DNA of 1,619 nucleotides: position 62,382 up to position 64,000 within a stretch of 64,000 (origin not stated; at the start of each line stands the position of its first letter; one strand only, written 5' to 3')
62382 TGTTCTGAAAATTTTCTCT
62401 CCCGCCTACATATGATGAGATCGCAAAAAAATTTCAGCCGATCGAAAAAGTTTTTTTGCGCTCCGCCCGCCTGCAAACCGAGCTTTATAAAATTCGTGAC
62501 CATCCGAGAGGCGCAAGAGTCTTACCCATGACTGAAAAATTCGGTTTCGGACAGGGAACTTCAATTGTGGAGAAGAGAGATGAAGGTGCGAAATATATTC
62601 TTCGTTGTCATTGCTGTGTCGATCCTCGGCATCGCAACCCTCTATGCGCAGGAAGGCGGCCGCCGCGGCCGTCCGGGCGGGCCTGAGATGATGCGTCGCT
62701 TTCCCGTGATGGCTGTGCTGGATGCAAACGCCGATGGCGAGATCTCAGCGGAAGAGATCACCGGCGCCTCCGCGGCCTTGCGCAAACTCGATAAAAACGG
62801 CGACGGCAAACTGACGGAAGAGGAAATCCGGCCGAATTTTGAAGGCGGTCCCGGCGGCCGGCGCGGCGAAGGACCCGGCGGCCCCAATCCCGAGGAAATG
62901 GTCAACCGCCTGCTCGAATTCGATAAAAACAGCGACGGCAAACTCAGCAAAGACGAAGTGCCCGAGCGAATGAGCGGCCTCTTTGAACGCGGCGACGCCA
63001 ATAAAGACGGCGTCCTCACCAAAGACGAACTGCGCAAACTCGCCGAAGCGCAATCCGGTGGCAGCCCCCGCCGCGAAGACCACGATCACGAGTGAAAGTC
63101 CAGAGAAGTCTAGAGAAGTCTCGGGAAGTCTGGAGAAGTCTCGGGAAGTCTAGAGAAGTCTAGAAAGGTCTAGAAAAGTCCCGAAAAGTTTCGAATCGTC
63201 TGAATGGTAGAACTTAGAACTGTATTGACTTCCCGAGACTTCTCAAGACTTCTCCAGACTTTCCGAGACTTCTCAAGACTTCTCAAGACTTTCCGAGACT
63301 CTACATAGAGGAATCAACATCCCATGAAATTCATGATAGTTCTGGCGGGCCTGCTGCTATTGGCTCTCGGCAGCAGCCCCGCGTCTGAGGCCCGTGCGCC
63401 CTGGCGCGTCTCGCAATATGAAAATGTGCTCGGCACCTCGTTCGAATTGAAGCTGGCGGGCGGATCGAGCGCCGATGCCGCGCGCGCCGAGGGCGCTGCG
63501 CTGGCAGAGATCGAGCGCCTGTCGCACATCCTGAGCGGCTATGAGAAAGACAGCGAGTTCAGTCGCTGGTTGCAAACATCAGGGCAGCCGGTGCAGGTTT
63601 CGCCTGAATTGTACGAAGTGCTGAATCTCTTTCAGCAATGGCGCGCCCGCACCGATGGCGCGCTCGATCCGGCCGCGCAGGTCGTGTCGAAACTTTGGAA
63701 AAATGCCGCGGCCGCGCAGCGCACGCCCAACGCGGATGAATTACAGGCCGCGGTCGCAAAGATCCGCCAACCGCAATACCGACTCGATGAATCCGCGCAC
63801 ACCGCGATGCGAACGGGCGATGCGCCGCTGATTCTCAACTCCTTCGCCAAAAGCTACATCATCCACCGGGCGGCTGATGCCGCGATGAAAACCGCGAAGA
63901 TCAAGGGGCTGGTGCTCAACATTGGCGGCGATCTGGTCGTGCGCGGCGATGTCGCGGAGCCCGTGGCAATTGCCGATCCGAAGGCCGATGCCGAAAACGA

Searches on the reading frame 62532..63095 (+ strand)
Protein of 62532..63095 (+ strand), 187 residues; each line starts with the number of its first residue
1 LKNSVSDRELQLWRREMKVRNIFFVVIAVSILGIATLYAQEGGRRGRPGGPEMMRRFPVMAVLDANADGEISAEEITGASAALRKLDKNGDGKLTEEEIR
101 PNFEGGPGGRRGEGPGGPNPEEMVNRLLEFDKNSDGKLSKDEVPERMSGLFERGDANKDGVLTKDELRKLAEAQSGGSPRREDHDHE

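Call 93: search_protein_families(library=pfam, proteins=[window:62532-63095:+], max_evalue=0.00001)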
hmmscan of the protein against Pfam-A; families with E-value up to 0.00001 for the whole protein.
window:62532-63095:+ (187 aa): 6 families
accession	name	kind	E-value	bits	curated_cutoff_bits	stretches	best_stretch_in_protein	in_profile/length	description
PF13202.12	EF-hand_5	-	5.8e-21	73.4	25.9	0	150-170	4-24/25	EF hand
PF00036.39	EF-hand_1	-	1.9e-17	61.8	25.4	0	82-99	5-22/29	EF hand domain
PF13405.12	EF-hand_6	-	6.6e-16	56.9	25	0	82-100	5-23/30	EF-hand domain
PF13499.12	EF-hand_7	-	2.2e-13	50.8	30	1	82-143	7-62/67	EF-hand domain pair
PF23657.1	DUF7151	-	2.5e-07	31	27.2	0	131-145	27-41/46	Domain of unknown function (DUF7151)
PF13833.12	EF-hand_8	-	2.9e-06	27.3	28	0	150-173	30-53/54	EF-hand domain pair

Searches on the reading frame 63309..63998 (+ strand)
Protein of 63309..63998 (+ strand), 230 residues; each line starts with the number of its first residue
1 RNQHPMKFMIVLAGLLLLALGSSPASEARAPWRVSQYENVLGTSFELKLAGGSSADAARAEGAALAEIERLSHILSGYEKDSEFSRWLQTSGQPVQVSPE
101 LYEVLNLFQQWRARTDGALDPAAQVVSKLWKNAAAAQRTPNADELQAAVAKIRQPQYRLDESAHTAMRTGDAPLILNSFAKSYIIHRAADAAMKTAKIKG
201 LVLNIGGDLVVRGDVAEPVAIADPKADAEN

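Call 93: search_protein_families(library=pfam, proteins=[window:63309-63998:+], max_evalue=0.00001)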
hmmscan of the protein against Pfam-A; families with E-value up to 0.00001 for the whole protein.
window:63309-63998:+ (230 aa): 1 family
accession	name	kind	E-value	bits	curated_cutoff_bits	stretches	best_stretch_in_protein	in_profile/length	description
PF02424.20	ApbE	-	9e-32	111.1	25.6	1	41-225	1-179/266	ApbE family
